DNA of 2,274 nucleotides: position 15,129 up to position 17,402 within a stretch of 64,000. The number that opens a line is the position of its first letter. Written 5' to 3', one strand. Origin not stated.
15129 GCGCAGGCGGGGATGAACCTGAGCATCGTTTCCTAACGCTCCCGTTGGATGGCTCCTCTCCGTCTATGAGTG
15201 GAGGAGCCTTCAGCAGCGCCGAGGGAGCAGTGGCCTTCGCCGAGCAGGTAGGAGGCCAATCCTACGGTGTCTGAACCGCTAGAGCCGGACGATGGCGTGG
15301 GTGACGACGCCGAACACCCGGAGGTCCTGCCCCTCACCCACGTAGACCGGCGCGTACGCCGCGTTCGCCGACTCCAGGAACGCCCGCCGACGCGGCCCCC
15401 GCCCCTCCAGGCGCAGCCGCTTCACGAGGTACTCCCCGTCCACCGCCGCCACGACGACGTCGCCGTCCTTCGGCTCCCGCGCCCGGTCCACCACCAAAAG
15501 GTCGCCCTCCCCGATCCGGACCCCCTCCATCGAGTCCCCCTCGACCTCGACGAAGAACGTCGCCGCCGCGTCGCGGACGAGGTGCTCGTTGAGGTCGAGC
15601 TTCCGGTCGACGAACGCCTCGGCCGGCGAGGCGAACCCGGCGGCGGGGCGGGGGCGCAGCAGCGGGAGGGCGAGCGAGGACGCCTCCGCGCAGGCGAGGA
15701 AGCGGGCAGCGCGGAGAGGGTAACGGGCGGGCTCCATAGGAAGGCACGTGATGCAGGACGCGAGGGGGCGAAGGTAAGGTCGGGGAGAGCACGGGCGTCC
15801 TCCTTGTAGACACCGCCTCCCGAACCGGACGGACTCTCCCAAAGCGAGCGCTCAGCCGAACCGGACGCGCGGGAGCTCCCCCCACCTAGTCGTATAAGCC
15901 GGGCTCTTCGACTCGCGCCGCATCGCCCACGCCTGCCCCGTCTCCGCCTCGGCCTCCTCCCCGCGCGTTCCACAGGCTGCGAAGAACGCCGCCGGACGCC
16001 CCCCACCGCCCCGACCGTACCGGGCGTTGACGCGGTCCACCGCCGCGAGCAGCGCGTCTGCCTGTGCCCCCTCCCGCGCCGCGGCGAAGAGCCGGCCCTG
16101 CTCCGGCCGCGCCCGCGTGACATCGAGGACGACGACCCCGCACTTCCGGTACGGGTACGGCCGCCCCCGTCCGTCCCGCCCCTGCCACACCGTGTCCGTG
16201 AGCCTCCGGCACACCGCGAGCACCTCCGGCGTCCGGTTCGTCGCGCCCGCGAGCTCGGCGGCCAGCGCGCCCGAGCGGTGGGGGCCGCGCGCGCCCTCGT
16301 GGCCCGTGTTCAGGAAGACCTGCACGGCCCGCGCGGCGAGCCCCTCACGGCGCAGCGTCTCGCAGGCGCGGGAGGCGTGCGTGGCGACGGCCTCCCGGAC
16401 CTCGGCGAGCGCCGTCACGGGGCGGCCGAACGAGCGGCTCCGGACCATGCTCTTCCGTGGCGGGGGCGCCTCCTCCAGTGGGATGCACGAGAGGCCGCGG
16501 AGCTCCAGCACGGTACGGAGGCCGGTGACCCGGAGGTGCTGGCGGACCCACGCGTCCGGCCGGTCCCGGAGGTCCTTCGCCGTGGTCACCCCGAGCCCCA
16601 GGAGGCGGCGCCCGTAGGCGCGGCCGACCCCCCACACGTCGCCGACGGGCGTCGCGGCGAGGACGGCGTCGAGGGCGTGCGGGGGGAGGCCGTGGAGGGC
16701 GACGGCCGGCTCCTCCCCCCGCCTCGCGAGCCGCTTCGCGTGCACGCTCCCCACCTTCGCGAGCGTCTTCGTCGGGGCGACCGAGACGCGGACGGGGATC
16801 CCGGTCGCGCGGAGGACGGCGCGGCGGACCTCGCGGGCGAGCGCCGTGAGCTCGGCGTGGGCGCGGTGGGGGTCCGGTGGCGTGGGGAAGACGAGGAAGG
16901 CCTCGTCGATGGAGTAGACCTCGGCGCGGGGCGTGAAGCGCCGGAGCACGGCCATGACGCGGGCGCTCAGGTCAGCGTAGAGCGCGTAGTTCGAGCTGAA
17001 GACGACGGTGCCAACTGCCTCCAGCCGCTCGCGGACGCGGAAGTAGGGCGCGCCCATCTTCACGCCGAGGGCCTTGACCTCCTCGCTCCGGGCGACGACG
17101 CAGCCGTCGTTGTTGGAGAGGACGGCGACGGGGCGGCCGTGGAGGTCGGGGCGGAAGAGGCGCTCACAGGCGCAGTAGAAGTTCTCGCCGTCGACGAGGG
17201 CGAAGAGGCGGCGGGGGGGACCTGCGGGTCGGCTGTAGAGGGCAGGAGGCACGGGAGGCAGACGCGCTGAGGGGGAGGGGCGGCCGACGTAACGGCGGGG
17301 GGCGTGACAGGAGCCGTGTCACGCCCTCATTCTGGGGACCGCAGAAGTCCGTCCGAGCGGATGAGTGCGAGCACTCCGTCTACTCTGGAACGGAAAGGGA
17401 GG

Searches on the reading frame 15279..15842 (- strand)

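Call 7: search_protein_families(library=pfam, proteins=[window:15279-15842:-], max_evalue=0.01)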
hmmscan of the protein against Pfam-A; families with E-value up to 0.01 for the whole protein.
window:15279-15842:- (187 aa): 1 family
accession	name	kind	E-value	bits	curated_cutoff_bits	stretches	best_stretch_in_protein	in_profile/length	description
PF00717.28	Peptidase_S24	-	3.3e-25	88.5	23.3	1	65-180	5-115/116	Peptidase S24-like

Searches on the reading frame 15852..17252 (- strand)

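Call 7: search_protein_families(library=pfam, proteins=[window:15852-17252:-], max_evalue=0.01)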
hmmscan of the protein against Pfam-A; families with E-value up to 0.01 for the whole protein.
window:15852-17252:- (466 aa): 4 families
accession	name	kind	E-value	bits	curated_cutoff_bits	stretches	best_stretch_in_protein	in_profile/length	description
PF00817.25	IMS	-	2.3e-33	115.6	23.2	1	20-169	1-147/148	impB/mucB/samB family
PF11799.13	IMS_C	-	5e-20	72.4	20.7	1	266-387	1-108/109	impB/mucB/samB family C-terminal domain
PF13438.11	DUF4113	-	1.6e-15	57.3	24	1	400-463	2-51/51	Domain of unknown function (DUF4113)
PF11798.14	IMS_HHH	-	0.00027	21.5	24.4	1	194-222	4-32/32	IMS family HHH motif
